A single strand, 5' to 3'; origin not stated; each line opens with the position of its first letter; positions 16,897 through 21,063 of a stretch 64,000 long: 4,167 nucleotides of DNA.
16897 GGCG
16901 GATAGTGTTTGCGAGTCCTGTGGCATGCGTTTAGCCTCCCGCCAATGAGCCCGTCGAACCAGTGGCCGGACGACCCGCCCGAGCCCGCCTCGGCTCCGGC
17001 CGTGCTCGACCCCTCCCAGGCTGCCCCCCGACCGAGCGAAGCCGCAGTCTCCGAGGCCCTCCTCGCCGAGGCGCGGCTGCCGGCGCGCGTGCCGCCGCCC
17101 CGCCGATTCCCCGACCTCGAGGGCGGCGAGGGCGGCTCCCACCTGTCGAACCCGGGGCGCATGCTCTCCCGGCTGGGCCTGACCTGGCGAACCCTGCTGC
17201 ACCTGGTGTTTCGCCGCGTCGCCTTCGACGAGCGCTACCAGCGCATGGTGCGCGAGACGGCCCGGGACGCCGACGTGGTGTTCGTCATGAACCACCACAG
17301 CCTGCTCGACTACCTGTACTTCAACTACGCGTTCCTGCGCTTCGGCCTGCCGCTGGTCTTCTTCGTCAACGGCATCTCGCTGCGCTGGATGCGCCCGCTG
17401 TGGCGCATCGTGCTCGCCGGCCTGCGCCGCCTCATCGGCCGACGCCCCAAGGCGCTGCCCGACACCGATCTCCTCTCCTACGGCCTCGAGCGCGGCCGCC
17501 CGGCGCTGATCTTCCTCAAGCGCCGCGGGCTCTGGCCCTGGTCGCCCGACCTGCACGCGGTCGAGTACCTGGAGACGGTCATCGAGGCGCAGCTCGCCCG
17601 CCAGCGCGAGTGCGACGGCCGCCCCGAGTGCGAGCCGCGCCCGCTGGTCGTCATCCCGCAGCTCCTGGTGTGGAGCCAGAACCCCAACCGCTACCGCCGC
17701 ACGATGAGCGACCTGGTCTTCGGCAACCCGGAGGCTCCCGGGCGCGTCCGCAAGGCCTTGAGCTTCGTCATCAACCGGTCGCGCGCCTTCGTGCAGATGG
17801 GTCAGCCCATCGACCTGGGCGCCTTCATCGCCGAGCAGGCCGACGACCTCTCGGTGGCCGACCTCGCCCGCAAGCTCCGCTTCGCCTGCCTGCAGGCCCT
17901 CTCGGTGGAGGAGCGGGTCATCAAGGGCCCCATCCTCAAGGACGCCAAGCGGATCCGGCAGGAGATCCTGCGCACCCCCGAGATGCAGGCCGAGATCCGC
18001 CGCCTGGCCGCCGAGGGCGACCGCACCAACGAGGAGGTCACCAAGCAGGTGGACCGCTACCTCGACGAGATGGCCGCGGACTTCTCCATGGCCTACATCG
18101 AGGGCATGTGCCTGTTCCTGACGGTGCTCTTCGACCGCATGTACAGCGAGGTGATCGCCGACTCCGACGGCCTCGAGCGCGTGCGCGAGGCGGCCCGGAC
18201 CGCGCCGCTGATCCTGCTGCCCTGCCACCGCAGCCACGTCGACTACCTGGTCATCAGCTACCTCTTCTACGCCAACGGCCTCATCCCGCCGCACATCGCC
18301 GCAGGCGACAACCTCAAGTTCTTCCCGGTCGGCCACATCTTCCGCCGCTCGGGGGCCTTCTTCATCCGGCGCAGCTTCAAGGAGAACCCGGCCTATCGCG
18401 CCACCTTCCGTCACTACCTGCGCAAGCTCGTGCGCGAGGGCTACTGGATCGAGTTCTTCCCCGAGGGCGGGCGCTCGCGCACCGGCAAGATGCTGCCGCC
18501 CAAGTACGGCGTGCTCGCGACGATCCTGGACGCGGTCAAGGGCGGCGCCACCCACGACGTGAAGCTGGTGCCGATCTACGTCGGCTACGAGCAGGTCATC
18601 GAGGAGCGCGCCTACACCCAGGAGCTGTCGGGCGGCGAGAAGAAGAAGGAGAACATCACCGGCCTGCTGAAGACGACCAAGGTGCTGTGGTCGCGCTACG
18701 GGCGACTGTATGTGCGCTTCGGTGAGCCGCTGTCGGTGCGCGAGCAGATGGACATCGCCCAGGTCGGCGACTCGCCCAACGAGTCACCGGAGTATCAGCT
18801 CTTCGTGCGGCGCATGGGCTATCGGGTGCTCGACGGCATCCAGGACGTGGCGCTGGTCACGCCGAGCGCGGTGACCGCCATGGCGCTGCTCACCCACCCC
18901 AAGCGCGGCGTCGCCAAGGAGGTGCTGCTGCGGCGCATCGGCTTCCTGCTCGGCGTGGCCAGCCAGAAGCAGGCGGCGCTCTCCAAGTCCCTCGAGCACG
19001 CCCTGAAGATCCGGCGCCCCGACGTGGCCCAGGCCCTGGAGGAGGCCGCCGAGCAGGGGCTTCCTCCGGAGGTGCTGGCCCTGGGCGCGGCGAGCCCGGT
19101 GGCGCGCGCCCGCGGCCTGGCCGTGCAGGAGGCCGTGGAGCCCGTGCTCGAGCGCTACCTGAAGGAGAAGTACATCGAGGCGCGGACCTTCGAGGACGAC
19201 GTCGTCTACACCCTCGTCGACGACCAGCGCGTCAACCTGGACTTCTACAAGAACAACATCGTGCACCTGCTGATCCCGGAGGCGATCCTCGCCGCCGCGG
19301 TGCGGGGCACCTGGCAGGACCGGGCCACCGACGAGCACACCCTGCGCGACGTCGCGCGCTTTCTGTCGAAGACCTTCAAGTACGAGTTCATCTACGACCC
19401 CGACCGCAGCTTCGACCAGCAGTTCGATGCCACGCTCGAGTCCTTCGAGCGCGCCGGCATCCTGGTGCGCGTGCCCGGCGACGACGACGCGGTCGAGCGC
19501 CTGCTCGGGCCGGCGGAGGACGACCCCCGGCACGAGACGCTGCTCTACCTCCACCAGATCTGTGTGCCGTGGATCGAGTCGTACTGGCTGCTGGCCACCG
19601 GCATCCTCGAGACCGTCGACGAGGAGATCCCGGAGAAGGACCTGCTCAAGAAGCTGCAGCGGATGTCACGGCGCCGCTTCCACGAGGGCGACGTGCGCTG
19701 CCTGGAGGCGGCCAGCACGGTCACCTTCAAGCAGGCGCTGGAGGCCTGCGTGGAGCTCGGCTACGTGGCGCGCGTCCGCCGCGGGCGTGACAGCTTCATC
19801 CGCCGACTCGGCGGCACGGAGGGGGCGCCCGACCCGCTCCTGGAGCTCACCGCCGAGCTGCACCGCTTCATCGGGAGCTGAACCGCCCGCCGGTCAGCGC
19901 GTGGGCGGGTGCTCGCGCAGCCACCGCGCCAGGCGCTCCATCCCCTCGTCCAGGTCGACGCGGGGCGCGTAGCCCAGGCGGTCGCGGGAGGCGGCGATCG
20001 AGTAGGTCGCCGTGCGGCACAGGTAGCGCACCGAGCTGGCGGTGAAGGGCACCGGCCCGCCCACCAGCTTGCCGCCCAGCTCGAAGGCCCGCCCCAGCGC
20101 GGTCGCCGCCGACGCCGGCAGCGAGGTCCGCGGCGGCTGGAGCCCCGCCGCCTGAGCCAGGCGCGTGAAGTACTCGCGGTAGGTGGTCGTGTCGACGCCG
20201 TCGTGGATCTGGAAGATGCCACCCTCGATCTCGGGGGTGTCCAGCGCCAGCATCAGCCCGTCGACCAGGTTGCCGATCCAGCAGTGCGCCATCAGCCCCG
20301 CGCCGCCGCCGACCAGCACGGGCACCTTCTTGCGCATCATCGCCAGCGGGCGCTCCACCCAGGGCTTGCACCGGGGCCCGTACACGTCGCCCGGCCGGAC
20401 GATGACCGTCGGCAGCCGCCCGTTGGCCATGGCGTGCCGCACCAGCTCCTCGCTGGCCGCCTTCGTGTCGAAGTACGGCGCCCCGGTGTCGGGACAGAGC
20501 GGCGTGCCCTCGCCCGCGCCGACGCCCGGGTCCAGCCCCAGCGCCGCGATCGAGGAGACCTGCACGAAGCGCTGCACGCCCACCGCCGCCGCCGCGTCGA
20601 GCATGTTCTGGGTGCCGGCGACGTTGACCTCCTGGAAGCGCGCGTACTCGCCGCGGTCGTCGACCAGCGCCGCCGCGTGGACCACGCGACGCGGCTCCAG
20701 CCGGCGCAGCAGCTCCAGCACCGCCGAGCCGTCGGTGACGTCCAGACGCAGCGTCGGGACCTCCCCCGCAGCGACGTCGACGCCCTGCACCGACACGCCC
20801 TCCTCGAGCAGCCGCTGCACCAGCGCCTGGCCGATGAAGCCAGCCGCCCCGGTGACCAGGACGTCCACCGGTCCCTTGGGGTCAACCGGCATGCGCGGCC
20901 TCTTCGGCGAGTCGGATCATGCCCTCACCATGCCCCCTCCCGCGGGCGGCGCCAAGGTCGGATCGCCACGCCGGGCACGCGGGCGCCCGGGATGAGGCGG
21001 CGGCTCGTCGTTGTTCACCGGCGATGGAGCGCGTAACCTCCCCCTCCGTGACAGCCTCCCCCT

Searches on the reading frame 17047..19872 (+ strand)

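Call 71: search_protein_families(library=pfam, proteins=[window:17047-19872:+], max_evalue=0.0001)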
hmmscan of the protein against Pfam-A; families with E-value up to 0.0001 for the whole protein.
window:17047-19872:+ (942 aa): 2 families
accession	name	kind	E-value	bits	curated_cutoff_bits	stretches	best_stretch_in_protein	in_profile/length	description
PF19277.4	GPAT_C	-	1.3e-75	255.2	25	2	684-908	128-342/344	Glycerol-3-phosphate acyltransferase C-terminal region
PF01553.26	Acyltransferase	-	3.3e-33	114.7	23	1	381-512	12-131/132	Acyltransferase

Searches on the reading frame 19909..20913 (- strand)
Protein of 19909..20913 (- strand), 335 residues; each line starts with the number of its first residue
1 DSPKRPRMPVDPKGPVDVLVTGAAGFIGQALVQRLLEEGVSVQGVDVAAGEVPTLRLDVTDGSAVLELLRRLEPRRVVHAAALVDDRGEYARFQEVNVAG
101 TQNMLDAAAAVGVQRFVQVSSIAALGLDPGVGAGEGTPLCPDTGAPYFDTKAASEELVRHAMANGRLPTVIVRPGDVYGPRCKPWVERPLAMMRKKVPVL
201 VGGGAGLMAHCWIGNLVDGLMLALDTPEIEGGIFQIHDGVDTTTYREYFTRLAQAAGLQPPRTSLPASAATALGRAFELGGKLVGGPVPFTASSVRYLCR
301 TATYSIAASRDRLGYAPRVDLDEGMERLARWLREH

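Call 71: search_protein_families(library=pfam, proteins=[window:19909-20913:-], max_evalue=0.0001)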
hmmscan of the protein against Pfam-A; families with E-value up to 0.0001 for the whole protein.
window:19909-20913:- (335 aa): 7 families
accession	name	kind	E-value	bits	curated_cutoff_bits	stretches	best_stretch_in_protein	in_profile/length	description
PF01370.27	Epimerase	-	2.4e-34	119.2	20.9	1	18-234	1-237/240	NAD dependent epimerase/dehydratase family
PF01073.25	3Beta_HSD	-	3.5e-27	95.6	22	1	19-266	1-279/280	3-beta hydroxysteroid dehydrogenase/isomerase family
PF16363.11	GDP_Man_Dehyd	-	7.6e-21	75.4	27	1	19-191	1-198/332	GDP-mannose 4,6 dehydratase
PF07993.18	NAD_binding_4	-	5.4e-19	68.8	20.1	1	76-187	91-217/258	Male sterility protein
PF04321.23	RmlD_sub_bind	-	2.6e-14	53.4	27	1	18-190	3-164/287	RmlD substrate binding domain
PF13460.12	NAD_binding_10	-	2.2e-11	44.4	27.2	1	22-176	1-145/184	NAD(P)H-binding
PF02719.21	Polysacc_synt_2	-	1.6e-09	37.8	20.2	1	57-121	61-128/293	Polysaccharide biosynthesis protein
